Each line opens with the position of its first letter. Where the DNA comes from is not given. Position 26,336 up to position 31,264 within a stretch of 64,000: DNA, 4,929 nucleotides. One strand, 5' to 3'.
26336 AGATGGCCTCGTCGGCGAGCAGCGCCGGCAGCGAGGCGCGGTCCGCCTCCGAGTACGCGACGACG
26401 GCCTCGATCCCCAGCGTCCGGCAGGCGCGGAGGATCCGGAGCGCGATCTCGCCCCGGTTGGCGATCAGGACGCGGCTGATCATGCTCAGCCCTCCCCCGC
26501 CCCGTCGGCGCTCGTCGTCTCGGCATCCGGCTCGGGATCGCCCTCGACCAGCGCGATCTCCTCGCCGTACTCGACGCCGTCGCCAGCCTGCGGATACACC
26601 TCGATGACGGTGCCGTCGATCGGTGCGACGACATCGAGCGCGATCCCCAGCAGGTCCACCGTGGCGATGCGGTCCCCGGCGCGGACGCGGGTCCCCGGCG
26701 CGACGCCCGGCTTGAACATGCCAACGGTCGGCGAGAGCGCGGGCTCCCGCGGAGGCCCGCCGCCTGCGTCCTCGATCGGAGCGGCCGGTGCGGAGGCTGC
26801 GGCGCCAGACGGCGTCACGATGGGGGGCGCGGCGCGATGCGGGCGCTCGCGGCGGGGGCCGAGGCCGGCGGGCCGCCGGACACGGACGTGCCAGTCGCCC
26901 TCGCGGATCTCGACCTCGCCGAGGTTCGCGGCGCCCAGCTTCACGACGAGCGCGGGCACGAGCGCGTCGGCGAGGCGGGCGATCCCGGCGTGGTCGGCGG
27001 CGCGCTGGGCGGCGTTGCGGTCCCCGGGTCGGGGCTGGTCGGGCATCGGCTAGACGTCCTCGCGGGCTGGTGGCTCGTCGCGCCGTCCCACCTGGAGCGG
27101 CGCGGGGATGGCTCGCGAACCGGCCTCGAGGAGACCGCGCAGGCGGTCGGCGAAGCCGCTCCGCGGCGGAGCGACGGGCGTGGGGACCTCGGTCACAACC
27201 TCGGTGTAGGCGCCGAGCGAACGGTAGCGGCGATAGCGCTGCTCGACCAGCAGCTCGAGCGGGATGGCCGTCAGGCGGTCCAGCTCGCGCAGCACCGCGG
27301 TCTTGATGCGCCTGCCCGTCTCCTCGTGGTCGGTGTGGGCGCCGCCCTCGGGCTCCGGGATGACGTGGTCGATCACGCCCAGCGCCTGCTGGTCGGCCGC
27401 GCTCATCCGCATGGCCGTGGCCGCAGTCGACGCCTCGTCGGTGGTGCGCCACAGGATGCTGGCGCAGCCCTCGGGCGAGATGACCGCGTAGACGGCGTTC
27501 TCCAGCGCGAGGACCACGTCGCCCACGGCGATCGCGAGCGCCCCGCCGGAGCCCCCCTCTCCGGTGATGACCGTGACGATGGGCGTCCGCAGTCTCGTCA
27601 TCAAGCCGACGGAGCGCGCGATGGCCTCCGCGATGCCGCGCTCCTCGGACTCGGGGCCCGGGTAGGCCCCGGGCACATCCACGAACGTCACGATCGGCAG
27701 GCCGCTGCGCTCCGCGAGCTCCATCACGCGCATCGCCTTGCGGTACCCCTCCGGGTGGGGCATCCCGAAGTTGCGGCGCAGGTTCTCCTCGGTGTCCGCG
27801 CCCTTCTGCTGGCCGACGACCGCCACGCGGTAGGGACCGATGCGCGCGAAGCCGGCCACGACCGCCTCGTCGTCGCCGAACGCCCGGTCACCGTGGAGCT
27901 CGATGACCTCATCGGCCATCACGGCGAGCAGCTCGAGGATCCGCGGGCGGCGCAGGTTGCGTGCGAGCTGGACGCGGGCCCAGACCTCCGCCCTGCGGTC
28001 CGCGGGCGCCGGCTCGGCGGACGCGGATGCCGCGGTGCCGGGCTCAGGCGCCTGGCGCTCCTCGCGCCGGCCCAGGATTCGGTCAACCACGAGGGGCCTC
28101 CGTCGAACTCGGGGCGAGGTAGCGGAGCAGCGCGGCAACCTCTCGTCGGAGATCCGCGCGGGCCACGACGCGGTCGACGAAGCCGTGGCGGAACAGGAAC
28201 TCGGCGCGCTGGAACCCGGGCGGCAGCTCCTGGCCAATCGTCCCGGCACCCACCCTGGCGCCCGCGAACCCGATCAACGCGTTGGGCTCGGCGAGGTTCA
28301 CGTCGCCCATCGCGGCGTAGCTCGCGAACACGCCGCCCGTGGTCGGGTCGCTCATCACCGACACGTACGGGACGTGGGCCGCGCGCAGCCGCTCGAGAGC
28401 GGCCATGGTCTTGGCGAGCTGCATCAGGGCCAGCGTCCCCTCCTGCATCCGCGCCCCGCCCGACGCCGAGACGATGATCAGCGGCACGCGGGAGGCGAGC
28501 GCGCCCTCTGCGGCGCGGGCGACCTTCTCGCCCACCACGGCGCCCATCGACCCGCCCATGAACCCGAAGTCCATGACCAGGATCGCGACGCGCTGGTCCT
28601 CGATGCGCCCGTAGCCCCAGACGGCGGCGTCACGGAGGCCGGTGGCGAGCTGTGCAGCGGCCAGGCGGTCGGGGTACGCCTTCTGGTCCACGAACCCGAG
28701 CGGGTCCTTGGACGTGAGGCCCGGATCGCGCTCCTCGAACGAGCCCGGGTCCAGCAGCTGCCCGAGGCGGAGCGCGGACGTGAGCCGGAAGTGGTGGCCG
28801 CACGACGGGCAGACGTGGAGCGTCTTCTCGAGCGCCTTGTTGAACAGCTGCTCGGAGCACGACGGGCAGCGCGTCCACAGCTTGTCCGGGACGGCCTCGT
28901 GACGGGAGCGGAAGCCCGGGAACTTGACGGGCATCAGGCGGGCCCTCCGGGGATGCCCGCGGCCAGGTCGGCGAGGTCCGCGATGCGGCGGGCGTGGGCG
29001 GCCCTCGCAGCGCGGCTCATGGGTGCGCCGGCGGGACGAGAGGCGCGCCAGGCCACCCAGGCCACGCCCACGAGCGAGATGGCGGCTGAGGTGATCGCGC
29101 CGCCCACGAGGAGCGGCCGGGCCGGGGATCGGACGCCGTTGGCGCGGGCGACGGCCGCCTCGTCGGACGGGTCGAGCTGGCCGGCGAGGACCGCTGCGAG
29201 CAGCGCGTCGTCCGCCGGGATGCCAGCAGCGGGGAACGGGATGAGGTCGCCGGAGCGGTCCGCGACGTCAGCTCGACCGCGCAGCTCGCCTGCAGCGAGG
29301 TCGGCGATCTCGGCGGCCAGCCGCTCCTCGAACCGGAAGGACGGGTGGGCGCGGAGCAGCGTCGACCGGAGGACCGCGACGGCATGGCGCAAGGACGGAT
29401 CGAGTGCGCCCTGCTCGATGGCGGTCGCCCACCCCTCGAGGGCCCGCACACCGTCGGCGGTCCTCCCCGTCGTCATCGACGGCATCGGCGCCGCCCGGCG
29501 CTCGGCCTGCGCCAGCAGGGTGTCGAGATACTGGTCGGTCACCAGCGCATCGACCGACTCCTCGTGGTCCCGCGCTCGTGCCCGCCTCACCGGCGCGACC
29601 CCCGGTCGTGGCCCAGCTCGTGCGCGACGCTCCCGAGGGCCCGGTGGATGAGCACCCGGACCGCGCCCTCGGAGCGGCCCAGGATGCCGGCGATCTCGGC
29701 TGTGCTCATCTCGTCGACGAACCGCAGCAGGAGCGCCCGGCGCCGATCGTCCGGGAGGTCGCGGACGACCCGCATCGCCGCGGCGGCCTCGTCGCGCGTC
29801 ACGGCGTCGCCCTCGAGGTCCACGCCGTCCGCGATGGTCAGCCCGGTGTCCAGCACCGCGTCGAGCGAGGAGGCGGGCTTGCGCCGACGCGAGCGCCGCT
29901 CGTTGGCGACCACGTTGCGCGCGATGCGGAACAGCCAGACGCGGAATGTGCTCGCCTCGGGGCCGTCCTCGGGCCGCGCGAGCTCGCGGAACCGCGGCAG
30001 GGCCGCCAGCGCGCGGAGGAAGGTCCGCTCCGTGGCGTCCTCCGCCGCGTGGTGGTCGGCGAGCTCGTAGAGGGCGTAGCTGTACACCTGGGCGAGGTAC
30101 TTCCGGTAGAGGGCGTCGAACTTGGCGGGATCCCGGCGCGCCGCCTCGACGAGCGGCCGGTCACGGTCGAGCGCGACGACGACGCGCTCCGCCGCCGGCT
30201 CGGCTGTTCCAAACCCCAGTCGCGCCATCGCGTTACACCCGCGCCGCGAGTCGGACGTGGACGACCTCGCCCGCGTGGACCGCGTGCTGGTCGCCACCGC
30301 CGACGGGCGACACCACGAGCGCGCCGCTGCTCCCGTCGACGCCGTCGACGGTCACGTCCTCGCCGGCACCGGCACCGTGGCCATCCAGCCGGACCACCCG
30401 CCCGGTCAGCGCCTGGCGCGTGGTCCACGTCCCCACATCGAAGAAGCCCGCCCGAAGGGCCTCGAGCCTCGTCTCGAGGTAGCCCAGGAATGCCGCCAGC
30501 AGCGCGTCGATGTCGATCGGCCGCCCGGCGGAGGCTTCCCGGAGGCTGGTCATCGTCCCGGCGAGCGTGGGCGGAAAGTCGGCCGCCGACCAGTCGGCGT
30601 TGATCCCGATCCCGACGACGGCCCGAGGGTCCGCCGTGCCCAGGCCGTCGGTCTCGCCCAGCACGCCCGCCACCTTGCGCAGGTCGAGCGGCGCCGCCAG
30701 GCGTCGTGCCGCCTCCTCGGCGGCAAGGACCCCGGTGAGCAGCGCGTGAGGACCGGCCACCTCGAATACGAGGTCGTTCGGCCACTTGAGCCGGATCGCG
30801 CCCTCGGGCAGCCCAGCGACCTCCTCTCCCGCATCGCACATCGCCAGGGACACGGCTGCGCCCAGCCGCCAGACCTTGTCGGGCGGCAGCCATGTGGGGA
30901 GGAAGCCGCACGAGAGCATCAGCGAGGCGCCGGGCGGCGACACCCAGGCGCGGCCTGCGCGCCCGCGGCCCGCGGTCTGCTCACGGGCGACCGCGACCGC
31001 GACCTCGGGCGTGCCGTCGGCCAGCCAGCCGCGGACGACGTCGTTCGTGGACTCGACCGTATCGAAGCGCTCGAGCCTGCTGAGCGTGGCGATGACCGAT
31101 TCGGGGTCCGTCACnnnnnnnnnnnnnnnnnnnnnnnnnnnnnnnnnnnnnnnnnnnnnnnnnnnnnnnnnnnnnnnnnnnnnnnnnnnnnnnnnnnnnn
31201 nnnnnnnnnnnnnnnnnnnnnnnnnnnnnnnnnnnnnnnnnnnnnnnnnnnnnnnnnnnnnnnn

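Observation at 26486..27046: Non-biotinylatable BCCP paralogue in the canonical accB position: a possible bacterial analogue of plant BADC proteins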

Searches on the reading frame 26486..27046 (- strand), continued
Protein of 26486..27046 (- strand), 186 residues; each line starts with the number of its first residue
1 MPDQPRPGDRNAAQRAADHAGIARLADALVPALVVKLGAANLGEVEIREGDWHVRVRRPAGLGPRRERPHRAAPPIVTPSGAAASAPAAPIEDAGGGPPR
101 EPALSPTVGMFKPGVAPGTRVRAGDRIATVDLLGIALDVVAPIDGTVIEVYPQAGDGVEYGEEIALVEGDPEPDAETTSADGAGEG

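Call 73: predict_structure(alignment_id=A3)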
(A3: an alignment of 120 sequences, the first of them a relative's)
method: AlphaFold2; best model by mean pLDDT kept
length: 186 residues; sequences in the alignment: 120
mean_pLDDT: 83.8   pTM: 0.52
mean pLDDT of the five models: 83.8, 83.1, 82.8, 82.8, 82.3
residues with pLDDT >= 90: 88; 70-90: 53; 50-70: 41; < 50: 4
segments of 3 or more residues with pLDDT < 50: none
pLDDT, mean of each block of 10 residues (from residue 1): 74 91 90 88 86 82 54 57 58 82 98 98 98 97 98 97 97 73 65
secondary structure, 60 per line:
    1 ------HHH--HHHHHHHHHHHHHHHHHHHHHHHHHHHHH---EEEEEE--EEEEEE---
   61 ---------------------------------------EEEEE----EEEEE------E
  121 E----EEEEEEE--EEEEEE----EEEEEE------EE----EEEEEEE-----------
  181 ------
elements in order: H12-40 E44-49 E52-57 E100-104 E109-113 E126-132 E135-140 E145-150 E163-169

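Call 81: fold_search(model_id=the predicted structure, library=pdb)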
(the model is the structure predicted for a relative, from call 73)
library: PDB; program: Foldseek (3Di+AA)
matches with E <= 10: 483; with E <= 0.001: 58
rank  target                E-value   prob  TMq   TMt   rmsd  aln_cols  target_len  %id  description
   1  9yx2_A                9.3e-06  1.00  0.36  0.12  17.6       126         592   24  Structure of the long chain acyl-CoA carboxylase complex from Mycobacterium smegmatis with ATP, bicarbonate, and propi (released 2025-11-26)
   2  9yx1_A                9.9e-06  1.00  0.35  0.13  16.9       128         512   23  Structure of the long chain acyl-CoA carboxylase complex from Mycobacterium smegmatis (released 2025-11-26)
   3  1bdo                  1.1e-05  1.00  0.35  0.78   1.8        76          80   26  STRUCTURE OF THE BIOTINYL DOMAIN OF ACETYL-COENZYME A CARBOXYLASE DETERMINED BY MAD PHASING (released 1996-08-01)
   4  5gua                  1.5e-05  1.00  0.35  0.88   1.3        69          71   22  Structure of biotin carboxyl carrier protein from pyrococcus horikoshi OT3 (delta N79) A138Y mutant (released 2017-08-30)
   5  8eip_D                2.7e-05  1.00  0.35  0.18   2.0        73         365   22  Crystal structure of cyanophycin dipeptide hydrolase CphZ E251A from Acinetobacter baylyi DSM587 in complex with beta- (released 2023-03-08)
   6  2ejf_C                4.2e-05  1.00  0.35  0.91   1.1        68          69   22  Crystal Structure Of The Biotin Protein Ligase (Mutations R48A and K111A) and Biotin Carboxyl Carrier Protein Complex  (released 2008-03-18)
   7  4kku_B                4.2e-05  1.00  0.35  0.25   1.3        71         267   27  Structure of BesA (Selenomethinone derivative - P212121) (released 2013-07-10)
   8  4kkt_A                4.7e-05  1.00  0.35  0.25   1.3        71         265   27  Crystal Structure of BesA (P21 form) (released 2013-07-10)
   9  8ein_A                4.7e-05  1.00  0.34  0.18   1.7        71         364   22  Crystal structure of WT cyanophycin dipeptide hydrolase CphZ from Acinetobacter baylyi DSM587 (released 2023-03-08)
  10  9yx0_A                5.5e-05  1.00  0.34  0.11   1.6        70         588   28  Structure of the 3-methylcrotonyl-coenzyme A carboxylase from Mycobacterium smegmatis (released 2025-11-26)
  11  5gu8                  5.8e-05  1.00  0.34  0.85   1.3        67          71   22  Structure of biotin carboxyl carrier protein from pyrococcus horikoshi OT3 (delta N79) wild type (released 2017-08-30)
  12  8eip_B                5.8e-05  1.00  0.35  0.18   2.0        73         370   22  Crystal structure of cyanophycin dipeptide hydrolase CphZ E251A from Acinetobacter baylyi DSM587 in complex with beta- (released 2023-03-08)
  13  4hr7_G                6.5e-05  1.00  0.35  0.81   1.8        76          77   26  Crystal Structure of Biotin Carboxyl Carrier Protein-Biotin Carboxylase Complex from E.coli (released 2013-03-13)
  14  9yx4_J                7.3e-05  1.00  0.33  0.86   1.4        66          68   29  Structure of the long chain acyl-CoA carboxylase complex from Mycobacterium smegmatis with ATP, bicarbonate, arachidoy (released 2025-11-26)
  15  2d5d_A                7.7e-05  1.00  0.34  0.86   1.6        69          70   23  Structure of Biotin Carboxyl Carrier Protein (74Val start) from Pyrococcus horikoshi OT3 Ligand Free Form II (released 2006-05-01)
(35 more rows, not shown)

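Call 85: find_homologous_proteins(query=L133:7974-8450:+, max_evalue=0.001)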
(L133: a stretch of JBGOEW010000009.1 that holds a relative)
Query L133:7974-8450:+ (158 aa): 794 proteins with E <= 0.001 among 863 candidates; the best 120 are listed.
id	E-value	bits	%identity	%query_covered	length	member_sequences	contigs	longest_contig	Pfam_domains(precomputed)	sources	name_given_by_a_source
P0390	6.0e-98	343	100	100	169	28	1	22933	PF25984.1,PF00364.29,PF25917.1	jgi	-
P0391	3.6e-87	308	95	94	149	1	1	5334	PF25984.1,PF00364.29,PF25917.1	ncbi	ncbi:MAG: hypothetical protein PVTTEEND_000902, partial [Candidatus Fervidibacter sp.]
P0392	4.0e-73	262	81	98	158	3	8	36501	PF25984.1,PF00364.29,PF25917.1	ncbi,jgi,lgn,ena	ncbi:MAG: hypothetical protein SLRJCFUN_001218 [Candidatus Fervidibacter sp.]|jgi:biotin carboxyl ca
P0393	1.1e-64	235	77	98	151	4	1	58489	PF25984.1,PF00364.29,PF25917.1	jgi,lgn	-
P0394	3.4e-61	224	71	98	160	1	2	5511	PF25984.1,PF00364.29,PF25917.1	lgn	-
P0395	1.6e-58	215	70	100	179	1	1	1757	PF25984.1,PF00364.29,PF25917.1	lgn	-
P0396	1.2e-55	206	70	96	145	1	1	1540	PF13375.13,PF25984.1,PF00364.29,PF25917.1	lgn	-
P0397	1.6e-55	205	70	95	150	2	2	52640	PF13375.13,PF25984.1,PF00364.29,PF25917.1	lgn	-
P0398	1.1e-54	202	66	99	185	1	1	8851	PF25984.1,PF00364.29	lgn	-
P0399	2.3e-51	192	65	95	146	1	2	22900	PF13375.13,PF25984.1,PF00364.29,PF25917.1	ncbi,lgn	-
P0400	3.8e-51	191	63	98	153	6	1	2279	PF25984.1,PF00364.29,PF25917.1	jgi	-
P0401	1.7e-50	189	64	94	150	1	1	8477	PF13375.13,PF25984.1,PF00364.29,PF25917.1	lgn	-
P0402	2.8e-50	188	62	96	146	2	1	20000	PF13375.13,PF25984.1,PF00364.29,PF25917.1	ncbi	-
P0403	3.2e-49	185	61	98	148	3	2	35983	PF13375.13,PF25984.1,PF00364.29,PF25917.1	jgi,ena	-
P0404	3.7e-49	184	62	98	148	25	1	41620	PF13375.13,PF25984.1,PF00364.29,PF25917.1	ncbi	ncbi:acetyl-CoA carboxylase biotin carboxyl carrier protein [Fervidibacter sacchari]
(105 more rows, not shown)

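Call 95: search_protein_families(library=pfam, proteins=[L121:6143-7249:+, L121:7265-7822:+, L121:7926-8441:+, L121:8447-9682:+, L133:8452-8805:+], max_evalue=0.001)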
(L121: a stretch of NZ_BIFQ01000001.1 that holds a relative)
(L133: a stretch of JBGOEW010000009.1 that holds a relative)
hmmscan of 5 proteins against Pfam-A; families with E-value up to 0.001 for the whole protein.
L121:6143-7249:+ (368 aa): 2 families
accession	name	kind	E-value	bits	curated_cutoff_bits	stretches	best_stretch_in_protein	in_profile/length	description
PF00557.29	Peptidase_M24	-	6.1e-70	235.6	23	1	145-351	1-208/208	Metallopeptidase family M24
PF01321.24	Creatinase_N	-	1.5e-20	74.5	22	1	8-137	2-127/128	Creatinase/Prolidase N-terminal domain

L121:7265-7822:+ (185 aa): 3 families
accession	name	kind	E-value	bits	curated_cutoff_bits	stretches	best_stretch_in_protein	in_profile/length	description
PF09285.17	Elong-fact-P_C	-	7.2e-25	86.9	25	1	130-184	2-56/56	Elongation factor P, C-terminal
PF08207.18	EFP_N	-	1.4e-23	83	23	1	3-60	1-58/58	Elongation factor P (EF-P) KOW-like domain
PF01132.26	EFP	-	2.5e-19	69.4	27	1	70-121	3-54/54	Elongation factor P (EF-P) OB domain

L121:7926-8441:+ (171 aa): 3 families
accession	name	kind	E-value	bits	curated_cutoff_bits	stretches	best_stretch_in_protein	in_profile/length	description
PF00364.28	Biotin_lipoyl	-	4.4e-11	42.9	22.1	1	92-165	2-73/73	Biotin-requiring enzyme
PF13533.13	Biotin_lipoyl_2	-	3.7e-06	27.1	29.8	0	137-163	3-29/32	Biotin-lipoyl like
PF13375.12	RnfC_N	-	3e-05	24.4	25.6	1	104-149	38-81/101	RnfC Barrel sandwich hybrid domain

L121:8447-9682:+ (411 aa): 3 families
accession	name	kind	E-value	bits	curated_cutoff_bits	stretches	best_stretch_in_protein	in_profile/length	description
PF02601.20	Exonuc_VII_L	-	2.9e-93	313.2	35.9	2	132-349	1-216/315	Exonuclease VII, large subunit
PF13742.12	tRNA_anti_2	-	1.6e-26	92.8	27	1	13-108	1-94/95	OB-fold nucleic acid binding domain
PF01336.31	tRNA_anti-codon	-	1e-10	41.8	27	1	35-108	1-72/75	OB-fold nucleic acid binding domain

L133:8452-8805:+ (117 aa): 0 families

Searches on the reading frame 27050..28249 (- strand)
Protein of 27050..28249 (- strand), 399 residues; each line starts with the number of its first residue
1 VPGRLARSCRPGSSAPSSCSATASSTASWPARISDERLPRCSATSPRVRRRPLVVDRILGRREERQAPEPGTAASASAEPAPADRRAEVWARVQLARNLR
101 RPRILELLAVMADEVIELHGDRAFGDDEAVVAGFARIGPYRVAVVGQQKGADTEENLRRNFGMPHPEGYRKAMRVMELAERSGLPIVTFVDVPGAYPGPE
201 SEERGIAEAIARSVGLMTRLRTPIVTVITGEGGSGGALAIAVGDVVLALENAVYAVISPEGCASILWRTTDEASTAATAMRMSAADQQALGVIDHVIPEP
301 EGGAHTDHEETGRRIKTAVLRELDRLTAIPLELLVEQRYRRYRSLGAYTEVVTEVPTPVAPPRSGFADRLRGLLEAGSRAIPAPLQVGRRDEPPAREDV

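Call 5: search_protein_families(library=pfam, proteins=[window:27050-28249:-], max_evalue=0.01)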
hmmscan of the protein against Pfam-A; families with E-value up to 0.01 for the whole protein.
window:27050-28249:- (399 aa): 3 families
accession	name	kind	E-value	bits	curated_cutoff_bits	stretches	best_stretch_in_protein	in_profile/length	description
PF03255.19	ACCA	-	3.4e-111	371.8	23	1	88-346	52-310/310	Acetyl co-enzyme A carboxylase carboxyltransferase-like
PF01039.27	Carboxyl_trans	-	1.1e-23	84.1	22.3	1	129-280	283-434/493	Carboxyl transferase domain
PF06833.16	MdcE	-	1.2e-05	25.6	32.7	1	167-287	10-135/196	Malonate decarboxylase gamma subunit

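Call 6: search_protein_families(library=ncbifam, proteins=[window:27050-28249:-], max_evalue=0.01)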
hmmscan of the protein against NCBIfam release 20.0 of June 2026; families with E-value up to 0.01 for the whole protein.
window:27050-28249:- (399 aa): 6 families
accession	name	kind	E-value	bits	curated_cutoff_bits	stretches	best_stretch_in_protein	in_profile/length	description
NF004344.0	PRK05724.1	equivalog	7.9e-111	370.3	357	1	88-350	56-318/319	acetyl-CoA carboxylase carboxyltransferase subunit alpha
TIGR00513.1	accA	equivalog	2.7e-100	335.9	319.3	1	89-350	57-318/321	acetyl-CoA carboxylase carboxyl transferase subunit alpha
NF041504.1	AccA_sub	subfamily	1.8e-99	332.3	300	1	90-345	1-256/257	carboxyltransferase subunit alpha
NF008971.0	PRK12319.1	equivalog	9.3e-80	267.9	406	1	92-344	7-255/256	acetyl-CoA carboxylase carboxyl transferase subunit alpha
TIGR03134.1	malonate_gamma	equivalog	8.5e-13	48.4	237.15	1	125-306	18-212/258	biotin-independent malonate decarboxylase subunit gamma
TIGR01117.1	mmdA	subfamily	5.5e-12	45.2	998.8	1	130-281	305-452/512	methylmalonyl-CoA decarboxylase subunit alpha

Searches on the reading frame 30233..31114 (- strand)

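Call 14: search_protein_families(library=pfam, proteins=[window:30233-31114:-], max_evalue=0.0001)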
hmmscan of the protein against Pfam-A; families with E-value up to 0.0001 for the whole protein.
window:30233-31114:- (293 aa): 1 family
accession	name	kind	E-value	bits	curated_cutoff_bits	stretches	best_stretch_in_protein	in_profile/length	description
PF03099.24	BPL_LplA_LipB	-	2.9e-12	47.1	21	1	19-172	4-133/133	Biotin/lipoate A/B protein ligase family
